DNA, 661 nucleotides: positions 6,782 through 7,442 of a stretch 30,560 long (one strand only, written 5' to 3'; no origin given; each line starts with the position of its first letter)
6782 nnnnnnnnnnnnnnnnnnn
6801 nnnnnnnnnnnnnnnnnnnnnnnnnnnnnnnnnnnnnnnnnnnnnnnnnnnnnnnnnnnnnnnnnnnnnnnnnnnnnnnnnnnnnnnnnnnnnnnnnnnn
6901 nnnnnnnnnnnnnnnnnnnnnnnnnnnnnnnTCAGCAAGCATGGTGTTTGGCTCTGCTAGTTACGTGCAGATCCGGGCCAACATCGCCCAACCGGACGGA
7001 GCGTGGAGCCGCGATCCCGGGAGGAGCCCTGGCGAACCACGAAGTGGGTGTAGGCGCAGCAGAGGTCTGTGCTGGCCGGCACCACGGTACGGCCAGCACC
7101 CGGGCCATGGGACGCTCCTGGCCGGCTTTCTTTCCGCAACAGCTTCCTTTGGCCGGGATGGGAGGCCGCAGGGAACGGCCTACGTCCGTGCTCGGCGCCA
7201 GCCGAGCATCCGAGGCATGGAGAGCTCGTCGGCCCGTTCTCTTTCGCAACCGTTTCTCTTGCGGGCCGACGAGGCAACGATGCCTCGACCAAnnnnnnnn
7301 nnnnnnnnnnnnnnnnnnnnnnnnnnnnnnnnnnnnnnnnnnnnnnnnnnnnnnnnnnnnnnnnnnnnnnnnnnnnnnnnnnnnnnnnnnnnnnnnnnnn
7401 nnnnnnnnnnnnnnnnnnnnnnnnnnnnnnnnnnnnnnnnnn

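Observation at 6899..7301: Candidate novel structured RNA embedded in the archease-rtcB RNA ligase locus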

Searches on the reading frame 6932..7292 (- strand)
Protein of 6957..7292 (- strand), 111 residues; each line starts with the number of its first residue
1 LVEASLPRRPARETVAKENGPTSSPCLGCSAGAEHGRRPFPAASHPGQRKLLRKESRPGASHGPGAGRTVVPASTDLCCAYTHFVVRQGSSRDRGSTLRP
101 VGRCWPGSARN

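Call 61: search_protein_families(library=pfam, proteins=[window:6957-7292:-, window:6932-7249:-], max_evalue=1)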
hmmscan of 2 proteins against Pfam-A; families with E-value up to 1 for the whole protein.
window:6957-7292:- (111 aa): 0 families

window:6932-7249:- (105 aa): 0 families
